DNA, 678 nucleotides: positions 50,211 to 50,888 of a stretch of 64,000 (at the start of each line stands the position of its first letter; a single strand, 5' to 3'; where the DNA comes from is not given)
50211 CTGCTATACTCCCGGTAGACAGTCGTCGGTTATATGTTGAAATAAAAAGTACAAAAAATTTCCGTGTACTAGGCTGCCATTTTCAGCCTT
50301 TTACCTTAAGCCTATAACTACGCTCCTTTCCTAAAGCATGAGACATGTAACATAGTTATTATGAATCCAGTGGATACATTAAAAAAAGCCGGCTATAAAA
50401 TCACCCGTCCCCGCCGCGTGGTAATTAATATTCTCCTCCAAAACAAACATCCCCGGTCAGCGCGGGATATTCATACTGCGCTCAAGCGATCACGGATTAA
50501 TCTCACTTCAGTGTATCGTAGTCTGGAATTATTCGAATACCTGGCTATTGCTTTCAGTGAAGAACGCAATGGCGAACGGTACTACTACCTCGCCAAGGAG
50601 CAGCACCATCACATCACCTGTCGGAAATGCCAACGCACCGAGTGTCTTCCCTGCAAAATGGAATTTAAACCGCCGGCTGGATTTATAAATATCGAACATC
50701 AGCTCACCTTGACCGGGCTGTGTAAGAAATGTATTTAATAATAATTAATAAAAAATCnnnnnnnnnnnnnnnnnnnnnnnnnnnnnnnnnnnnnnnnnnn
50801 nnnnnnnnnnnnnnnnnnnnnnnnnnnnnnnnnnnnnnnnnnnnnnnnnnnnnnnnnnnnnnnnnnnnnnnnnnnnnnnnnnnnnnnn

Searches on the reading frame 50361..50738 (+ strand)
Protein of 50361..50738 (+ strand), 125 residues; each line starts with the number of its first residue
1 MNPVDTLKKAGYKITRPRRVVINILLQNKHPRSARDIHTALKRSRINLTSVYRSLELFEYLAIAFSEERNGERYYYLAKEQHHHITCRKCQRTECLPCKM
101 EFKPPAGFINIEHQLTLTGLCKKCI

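Call 3: search_protein_families(library=pfam, proteins=[window:50361-50738:+])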
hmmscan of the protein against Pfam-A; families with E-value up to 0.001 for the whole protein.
window:50361-50738:+ (125 aa): 1 family
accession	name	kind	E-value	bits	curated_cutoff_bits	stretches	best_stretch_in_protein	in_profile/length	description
PF01475.25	FUR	-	2.1e-15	57.4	23.1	1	9-94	1-91/121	Ferric uptake regulator family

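Call 9: find_homologous_proteins(query=window:50361-50738:+)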
Query window:50361-50738:+ (125 aa): 4 proteins with E <= 0.001 among 11 candidates.
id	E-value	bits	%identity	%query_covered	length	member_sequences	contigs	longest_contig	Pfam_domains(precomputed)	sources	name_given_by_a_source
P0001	1.1e-79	282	100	100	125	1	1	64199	PF01475.26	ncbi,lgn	-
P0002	3.3e-53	197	72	99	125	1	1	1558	PF01475.26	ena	-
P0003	7.7e-51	189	68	99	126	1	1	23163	PF01475.26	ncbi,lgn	-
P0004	4.4e-36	142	55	96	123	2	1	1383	PF01475.26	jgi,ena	-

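Call 10: find_encoding_contigs(protein=P0003, flank=6000)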
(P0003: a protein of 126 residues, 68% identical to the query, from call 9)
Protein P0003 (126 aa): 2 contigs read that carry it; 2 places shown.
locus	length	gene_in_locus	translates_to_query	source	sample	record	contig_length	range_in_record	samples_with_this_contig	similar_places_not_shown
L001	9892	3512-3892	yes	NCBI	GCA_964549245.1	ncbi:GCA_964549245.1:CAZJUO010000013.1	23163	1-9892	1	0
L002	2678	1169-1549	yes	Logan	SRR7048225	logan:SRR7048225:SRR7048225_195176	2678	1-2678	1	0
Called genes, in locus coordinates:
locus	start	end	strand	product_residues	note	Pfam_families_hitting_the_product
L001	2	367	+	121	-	?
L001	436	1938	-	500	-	PF02885:Glycos_trans_3N, PF00591:Glycos_transf_3, PF07831:PYNP_C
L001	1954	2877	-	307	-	PF01544:CorA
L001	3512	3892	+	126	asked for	PF01475:FUR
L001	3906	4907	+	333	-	PF01297:ZnuA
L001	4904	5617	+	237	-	PF13476:AAA_23 (weak), PF00005:ABC_tran, PF02463:SMC_N (faint), PF09818:ABC_ATPase (faint), PF13555:AAA_29 (faint), PF13401:AAA_22, PF13304:AAA_21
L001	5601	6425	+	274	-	PF00950:ABC-3, PF01032:FecCD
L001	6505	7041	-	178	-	PF20221:DUF6580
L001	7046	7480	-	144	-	PF14478:DUF4430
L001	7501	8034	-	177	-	PF01923:Cob_adeno_trans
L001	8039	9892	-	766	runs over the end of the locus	PF03477:ATP-cone, PF17975:RNR_Alpha, PF21995:RNR-II_ins_dom (faint), PF02867:Ribonuc_red_lgC (faint)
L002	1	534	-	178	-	?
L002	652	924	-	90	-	PF08984:DUF1858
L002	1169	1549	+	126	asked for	PF01475:FUR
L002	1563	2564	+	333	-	PF01297:ZnuA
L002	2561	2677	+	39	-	?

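Call 11: find_encoding_contigs(protein=P0002, flank=6000)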
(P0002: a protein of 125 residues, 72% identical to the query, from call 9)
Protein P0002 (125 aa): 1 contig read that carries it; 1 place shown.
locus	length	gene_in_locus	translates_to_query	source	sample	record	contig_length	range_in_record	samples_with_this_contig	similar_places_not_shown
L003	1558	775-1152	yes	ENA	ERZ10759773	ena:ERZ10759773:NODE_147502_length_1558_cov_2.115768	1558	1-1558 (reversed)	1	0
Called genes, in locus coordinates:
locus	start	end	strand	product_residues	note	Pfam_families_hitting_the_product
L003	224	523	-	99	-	PF08984:DUF1858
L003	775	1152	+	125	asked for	PF01475:FUR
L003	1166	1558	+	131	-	?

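Call 12: find_encoding_contigs(protein=P0004, flank=6000)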
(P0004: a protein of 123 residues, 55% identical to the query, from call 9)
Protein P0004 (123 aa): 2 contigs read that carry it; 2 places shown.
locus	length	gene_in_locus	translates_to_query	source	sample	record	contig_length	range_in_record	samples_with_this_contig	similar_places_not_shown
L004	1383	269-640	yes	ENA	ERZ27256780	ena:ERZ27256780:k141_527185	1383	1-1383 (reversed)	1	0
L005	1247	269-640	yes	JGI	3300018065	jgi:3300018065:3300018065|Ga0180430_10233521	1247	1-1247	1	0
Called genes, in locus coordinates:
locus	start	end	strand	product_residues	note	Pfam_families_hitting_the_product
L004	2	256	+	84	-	?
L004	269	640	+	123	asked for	PF01475:FUR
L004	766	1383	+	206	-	?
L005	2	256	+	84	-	?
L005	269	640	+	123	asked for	PF01475:FUR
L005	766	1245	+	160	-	?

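Call 24: search_protein_families(library=pfam, alignment_id=A1, max_evalue=0.00001)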
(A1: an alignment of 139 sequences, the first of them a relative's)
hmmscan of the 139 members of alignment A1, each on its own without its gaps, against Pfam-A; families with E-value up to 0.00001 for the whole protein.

A. member 1, L003:775-1152:+ (125 aa): 1 family
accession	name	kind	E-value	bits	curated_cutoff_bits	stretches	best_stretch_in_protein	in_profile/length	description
PF01475.25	FUR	-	2e-14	54.2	23.1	1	10-94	2-91/121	Ferric uptake regulator family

B. families by the number of members that match (of 139 scanned): 54 families (the first 25 are shown)
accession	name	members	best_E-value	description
PF01475.25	FUR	27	9.2e-38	Ferric uptake regulator family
PF02535.28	Zip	23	5.7e-29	ZIP Zinc transporter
PF01297.22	ZnuA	11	5.6e-88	Zinc-uptake complex component A periplasmic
PF07731.20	Cu-oxidase_2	9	2e-27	Multicopper oxidase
PF07732.21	Cu-oxidase_3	9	9.4e-23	Multicopper oxidase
PF01566.24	Nramp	5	7.7e-140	Natural resistance-associated macrophage protein-like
PF01042.26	Ribonuc_L-PSP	3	8.3e-24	Endoribonuclease L-PSP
PF07907.16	YibE_F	2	2.8e-64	YibE/F-like protein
PF01642.28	MM_CoA_mutase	2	3.3e-51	Methylmalonyl-CoA mutase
PF02492.25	cobW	2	1.5e-48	CobW/HypB/UreG, nucleotide-binding domain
PF17759.6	tRNA_synthFbeta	2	1.6e-45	Phenylalanyl tRNA synthetase beta chain CLM domain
PF02552.22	CO_dh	2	2.8e-39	CO dehydrogenase beta subunit/acetyl-CoA synthase epsilon subunit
PF03483.22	B3_4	2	3.2e-31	B3/4 domain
PF03147.19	FDX-ACB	2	5.4e-24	Ferredoxin-fold anticodon binding domain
PF03548.22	LolA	2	6.4e-22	Outer membrane lipoprotein carrier protein LolA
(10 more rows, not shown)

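Call 31: search_solved_structures(query=window:50361-50738:+, max_evalue=0.01, show_alignments=3)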
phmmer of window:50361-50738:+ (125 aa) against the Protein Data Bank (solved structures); distinct sequences matched with E-value up to 0.01: 23.
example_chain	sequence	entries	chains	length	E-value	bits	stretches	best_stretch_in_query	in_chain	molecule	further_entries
9ire_A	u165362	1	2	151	1.3e-10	44.8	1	7-124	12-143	Ferric uptake regulation protein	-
2o03_A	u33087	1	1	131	2.3e-10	44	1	9-124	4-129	probable Zinc uptake regulation protein FurB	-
3eyy_A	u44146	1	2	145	6.2e-09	39.3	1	6-93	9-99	Putative iron uptake regulatory protein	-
3mwm_A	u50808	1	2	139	2e-08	37.7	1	13-124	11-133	Putative metal uptake regulation protein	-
7vo0_G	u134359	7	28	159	2.5e-08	37.4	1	13-124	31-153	Putative metal uptake regulation protein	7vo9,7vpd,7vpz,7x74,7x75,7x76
8j6w_A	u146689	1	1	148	3.4e-08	36.9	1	6-93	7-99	Ferric uptake regulation protein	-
5nbc_A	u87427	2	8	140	9.3e-08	35.6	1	7-93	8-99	Ferric uptake regulation protein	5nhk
2xig_A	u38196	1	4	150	5e-07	33.2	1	6-92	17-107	FERRIC UPTAKE REGULATION PROTEIN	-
2fe3_A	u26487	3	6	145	7e-07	32.7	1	4-124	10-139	Peroxide operon regulator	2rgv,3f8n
1mzb_A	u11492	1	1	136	2.7e-06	30.8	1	6-101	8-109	ferric uptake regulation protein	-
6dk4_A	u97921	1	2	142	3.2e-06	30.6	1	4-99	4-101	Ferric uptake regulation protein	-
5fd5_A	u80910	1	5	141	3.7e-06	30.4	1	9-90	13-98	Ferric uptake regulation protein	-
5fd6_A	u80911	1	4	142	3.7e-06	30.4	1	9-90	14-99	Ferric uptake regulation protein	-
2w57_A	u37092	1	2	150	9.4e-06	29.1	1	6-92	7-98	FERRIC UPTAKE REGULATION PROTEIN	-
4ets_A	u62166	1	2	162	1.7e-05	28.2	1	7-119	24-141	Ferric uptake regulation protein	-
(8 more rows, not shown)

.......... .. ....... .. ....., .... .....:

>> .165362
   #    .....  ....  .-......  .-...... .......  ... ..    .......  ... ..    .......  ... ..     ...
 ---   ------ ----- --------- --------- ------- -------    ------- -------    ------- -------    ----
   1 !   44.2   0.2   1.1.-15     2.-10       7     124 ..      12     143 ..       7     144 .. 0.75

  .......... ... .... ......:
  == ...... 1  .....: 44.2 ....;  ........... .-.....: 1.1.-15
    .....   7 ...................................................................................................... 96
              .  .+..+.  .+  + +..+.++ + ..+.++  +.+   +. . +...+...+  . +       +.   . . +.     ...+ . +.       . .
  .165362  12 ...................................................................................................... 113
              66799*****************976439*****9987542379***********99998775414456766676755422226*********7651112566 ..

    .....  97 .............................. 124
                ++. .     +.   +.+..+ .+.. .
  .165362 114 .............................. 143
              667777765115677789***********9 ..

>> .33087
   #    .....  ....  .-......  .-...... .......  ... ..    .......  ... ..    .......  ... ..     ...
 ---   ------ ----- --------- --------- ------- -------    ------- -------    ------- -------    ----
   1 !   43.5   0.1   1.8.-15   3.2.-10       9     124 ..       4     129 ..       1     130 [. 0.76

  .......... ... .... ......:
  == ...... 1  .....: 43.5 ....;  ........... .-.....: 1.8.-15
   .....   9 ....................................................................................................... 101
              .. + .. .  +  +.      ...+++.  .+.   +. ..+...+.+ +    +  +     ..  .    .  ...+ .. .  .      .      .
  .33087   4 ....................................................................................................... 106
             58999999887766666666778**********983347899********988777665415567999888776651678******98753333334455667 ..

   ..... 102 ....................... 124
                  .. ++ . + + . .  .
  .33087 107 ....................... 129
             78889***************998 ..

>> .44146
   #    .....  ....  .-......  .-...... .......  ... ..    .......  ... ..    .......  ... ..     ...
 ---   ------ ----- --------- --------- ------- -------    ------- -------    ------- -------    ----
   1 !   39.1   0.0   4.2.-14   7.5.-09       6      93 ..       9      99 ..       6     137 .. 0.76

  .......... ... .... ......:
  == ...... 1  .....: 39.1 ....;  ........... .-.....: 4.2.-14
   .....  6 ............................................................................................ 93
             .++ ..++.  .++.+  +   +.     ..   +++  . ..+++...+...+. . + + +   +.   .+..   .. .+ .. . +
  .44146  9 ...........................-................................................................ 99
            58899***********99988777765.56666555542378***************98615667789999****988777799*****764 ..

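Call 32: search_protein_families(library=ncbifam, proteins=[window:50361-50738:+], max_evalue=0.001)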
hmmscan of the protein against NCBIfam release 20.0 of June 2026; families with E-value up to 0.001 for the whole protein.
window:50361-50738:+ (125 aa): 5 families
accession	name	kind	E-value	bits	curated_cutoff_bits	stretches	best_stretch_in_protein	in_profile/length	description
NF051892.1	TransRegFurBacil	equivalog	1.4e-12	47.9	220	1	6-124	11-143/149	ferric iron uptake transcriptional regulator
NF051891.1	TransRegFurHelico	equivalog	1.7e-09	37.7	200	1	6-93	17-108/148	ferric iron uptake transcriptional regulator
NF006999.0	PRK09462.1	equivalog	3.6e-09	36.4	146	1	5-92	6-98/148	ferric iron uptake transcriptional regulator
NF052545.1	TransRegPerRClab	equivalog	9.5e-09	35.4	180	1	5-124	6-134/138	transcriptional regulator PerR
NF047406.1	TransRegPerRTherm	equivalog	7.6e-07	29.4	200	1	13-100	5-95/130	manganese-dependent transcriptional regulator PerR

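Call 62: search_protein_representatives(protein=window:50361-50738:+)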
Query: 125 residues. Proteins with E-value up to 0.001 (for the whole library): 3456; up to 1e-10: 148; up to 1e-30: 1. The best 150 are listed.
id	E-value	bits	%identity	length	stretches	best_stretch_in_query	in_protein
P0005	2.2e-33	131.2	48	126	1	1-124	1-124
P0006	3.2e-30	121.0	49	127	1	7-124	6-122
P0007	4.3e-28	114.2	47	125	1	2-124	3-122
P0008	1.0e-27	113.0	44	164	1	6-125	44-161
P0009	2.9e-27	111.5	47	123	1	6-125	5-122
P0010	3.3e-27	111.3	45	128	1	7-124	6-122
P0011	1.9e-26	108.8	45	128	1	5-124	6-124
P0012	2.5e-26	108.4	41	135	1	4-124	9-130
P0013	6.9e-26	107.0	42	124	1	6-124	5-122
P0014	7.6e-25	103.7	43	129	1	8-124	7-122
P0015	1.0e-24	103.2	44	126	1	6-124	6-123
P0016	1.3e-24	102.9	42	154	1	5-125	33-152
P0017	1.4e-24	102.8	41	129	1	7-124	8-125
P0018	2.6e-24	102.0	31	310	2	5-124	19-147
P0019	3.4e-24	101.6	38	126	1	6-125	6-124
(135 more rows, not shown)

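Call 63: predict_structure(alignment_id=A3)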
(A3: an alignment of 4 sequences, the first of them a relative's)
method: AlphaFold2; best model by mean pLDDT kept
length: 125 residues; sequences in the alignment: 4
mean_pLDDT: 77.5   pTM: 0.64
mean pLDDT of the five models: 77.5, 77.1, 76.7, 75.6, 73.4
residues with pLDDT >= 90: 39; 70-90: 41; 50-70: 41; < 50: 4
segments of 3 or more residues with pLDDT < 50: none
pLDDT, mean of each block of 10 residues (from residue 1): 86 93 84 90 89 94 85 80 67 61 56 52 61
secondary structure, 60 per line:
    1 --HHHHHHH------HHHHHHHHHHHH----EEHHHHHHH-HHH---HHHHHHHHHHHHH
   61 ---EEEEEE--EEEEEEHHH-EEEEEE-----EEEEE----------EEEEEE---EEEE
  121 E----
elements in order: H3-9 H16-27 H34-40 H48-60 E64-69 E72-77 E82-87 E93-97 E108-113 E117-121

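Call 65: fold_search(model_id=the predicted structure, library=pdb)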
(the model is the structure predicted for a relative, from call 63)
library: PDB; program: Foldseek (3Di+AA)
matches with E <= 10: 1167; with E <= 0.001: 66
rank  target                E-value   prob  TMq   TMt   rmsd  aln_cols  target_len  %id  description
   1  2fe3_B                1.0e-07  1.00  0.58  0.51  12.2       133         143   20  The crystal structure of bacillus subtilis PerR-Zn reveals a novel Zn(Cys)4 Structural redox switch (released 2006-12-19)
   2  9a4a_B                1.3e-07  1.00  0.67  0.57   6.1       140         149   27  Model of YLAN-FUR by crosslinking MS and deep learning (released 2024-09-18)
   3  4i7h_A                1.4e-07  1.00  0.58  0.50  13.8       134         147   19  Structural basis for peroxide sensing and gene regulation by PerR from Streptococcus pyogenes (released 2013-05-08)
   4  3f8n_B                1.7e-07  1.00  0.69  0.64   7.7       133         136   22  Crystal structure of PerR-Zn-Mn (released 2009-06-16)
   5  7vo0_G                1.9e-07  1.00  0.57  0.55   8.4       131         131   26  Streptomyces coelicolor zinc uptake regulator complexed with zinc and DNA (trimer of dimers) (released 2022-08-03)
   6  4lmy_A                2.1e-07  1.00  0.59  0.50  12.4       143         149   17  Structure of GAS PerR-Zn-Zn (released 2014-04-02)
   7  4i7h_B                2.2e-07  1.00  0.59  0.50  13.3       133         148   20  Structural basis for peroxide sensing and gene regulation by PerR from Streptococcus pyogenes (released 2013-05-08)
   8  5nhk_A                2.7e-07  1.00  0.60  0.57   7.5       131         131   27  Structure of Ferric uptake regulator from francisella tularensis with Iron (released 2018-05-16)
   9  2o03                  3.4e-07  1.00  0.48  0.47  11.2       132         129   25  Crystal structure of FurB from M. tuberculosis- a Zinc uptake regulator (released 2007-02-13)
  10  4rb1_A                3.6e-07  1.00  0.67  0.64   7.7       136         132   24  Crystal structure of Magnetospirillum gryphiswaldense MSR-1 Fur-Mn2+-E. coli Fur box (released 2015-07-15)
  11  6d57_A                3.8e-07  1.00  0.52  0.46  12.9       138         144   22  Campylobacter jejuni ferric uptake regulator S1 metalated (released 2018-05-23)
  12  3f8n_A                4.1e-07  1.00  0.68  0.63   8.0       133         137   22  Crystal structure of PerR-Zn-Mn (released 2009-06-16)
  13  1mzb                  4.4e-07  1.00  0.68  0.64   7.6       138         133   25  Ferric uptake regulator (released 2003-10-07)
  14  2w57_A                4.6e-07  1.00  0.62  0.59   6.1       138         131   23  Crystal structure of the Vibrio cholerae ferric uptake regulator (Fur) reveals structural rearrangement of the DNA-bin (released 2009-01-20)
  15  5nhk_B                5.2e-07  1.00  0.60  0.57   7.5       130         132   27  Structure of Ferric uptake regulator from francisella tularensis with Iron (released 2018-05-16)
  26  5fd5_B                1.0e-06  1.00  0.57  0.53   7.5       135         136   24  manganese uptake regulator (released 2016-12-28)
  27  5fd5_D                1.0e-06  1.00  0.58  0.55   7.5       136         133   24  manganese uptake regulator (released 2016-12-28)
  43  5fd5_A                3.2e-06  1.00  0.58  0.53   7.5       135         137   24  manganese uptake regulator (released 2016-12-28)
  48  5fd5_C                4.9e-06  1.00  0.57  0.54   7.5       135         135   24  manganese uptake regulator (released 2016-12-28)
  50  5fd5_E                5.9e-06  1.00  0.56  0.54   7.6       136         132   24  manganese uptake regulator (released 2016-12-28)
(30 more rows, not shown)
